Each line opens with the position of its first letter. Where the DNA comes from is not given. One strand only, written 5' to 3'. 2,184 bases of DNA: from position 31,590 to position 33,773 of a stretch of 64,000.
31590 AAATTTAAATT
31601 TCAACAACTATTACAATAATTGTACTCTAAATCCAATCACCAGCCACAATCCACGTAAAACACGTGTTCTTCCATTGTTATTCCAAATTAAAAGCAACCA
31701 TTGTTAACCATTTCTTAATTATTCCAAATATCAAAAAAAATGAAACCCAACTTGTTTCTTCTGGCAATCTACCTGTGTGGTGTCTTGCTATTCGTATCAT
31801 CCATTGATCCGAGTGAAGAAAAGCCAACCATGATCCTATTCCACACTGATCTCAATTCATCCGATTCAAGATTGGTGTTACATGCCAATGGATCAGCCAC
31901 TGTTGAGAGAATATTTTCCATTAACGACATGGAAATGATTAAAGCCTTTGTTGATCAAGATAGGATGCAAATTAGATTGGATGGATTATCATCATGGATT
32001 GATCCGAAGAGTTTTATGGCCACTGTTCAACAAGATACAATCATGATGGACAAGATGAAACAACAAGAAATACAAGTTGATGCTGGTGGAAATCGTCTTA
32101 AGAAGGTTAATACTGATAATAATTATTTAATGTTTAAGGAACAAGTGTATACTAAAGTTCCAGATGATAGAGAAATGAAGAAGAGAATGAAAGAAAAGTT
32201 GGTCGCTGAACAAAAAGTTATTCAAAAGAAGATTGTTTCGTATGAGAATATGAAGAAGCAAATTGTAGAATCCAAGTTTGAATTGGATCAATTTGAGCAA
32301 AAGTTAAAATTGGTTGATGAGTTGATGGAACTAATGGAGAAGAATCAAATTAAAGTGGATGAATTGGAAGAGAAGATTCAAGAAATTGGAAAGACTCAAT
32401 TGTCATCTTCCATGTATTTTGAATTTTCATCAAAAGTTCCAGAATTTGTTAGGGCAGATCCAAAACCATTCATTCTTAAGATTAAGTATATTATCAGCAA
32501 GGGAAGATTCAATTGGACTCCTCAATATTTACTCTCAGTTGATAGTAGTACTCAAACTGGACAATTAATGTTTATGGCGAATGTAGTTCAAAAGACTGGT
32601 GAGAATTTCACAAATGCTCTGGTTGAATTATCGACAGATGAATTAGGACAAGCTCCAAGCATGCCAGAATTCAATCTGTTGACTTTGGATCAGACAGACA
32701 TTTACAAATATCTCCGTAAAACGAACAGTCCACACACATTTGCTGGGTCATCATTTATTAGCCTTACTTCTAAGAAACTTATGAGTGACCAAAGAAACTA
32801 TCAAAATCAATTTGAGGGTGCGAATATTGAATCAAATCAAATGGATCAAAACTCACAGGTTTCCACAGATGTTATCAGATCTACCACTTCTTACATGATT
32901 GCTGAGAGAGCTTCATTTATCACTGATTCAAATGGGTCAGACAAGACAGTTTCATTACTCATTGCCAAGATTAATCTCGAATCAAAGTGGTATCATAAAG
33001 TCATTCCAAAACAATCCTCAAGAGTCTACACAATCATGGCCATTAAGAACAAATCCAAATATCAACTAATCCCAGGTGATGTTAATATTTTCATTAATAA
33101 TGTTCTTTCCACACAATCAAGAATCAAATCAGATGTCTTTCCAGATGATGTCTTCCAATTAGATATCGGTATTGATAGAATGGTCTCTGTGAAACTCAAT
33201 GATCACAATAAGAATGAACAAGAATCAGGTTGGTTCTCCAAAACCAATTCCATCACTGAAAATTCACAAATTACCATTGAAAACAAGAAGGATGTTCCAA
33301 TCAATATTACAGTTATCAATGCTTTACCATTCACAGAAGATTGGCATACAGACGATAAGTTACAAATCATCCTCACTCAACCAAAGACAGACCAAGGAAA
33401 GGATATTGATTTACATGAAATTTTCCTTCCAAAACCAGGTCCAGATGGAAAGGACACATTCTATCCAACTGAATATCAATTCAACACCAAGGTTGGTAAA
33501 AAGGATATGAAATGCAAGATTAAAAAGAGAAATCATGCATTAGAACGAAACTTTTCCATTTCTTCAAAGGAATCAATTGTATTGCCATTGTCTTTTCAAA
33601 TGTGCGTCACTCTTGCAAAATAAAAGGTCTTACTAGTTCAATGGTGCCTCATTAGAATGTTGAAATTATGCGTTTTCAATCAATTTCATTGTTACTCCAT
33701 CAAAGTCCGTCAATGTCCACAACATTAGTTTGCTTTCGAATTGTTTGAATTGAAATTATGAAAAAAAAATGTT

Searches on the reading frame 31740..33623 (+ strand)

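Call 3: search_protein_families(library=pfam, proteins=[window:31740-33623:+], max_evalue=1)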
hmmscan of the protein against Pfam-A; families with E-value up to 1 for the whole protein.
window:31740-33623:+ (627 aa): 4 families
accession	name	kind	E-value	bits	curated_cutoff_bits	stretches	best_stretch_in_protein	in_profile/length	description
PF13598.12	DUF4139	-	2.9e-22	79.8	31.8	1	257-549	10-169/205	Domain of unknown function (DUF4139)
PF07130.17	YebG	-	0.017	15.5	27.5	1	165-209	8-52/74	YebG protein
PF21990.2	SH2_1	-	0.45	11.4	27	0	157-210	46-99/108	SH2 domain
PF00406.28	ADK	-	0.86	10.2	26.8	1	131-208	30-105/151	Adenylate kinase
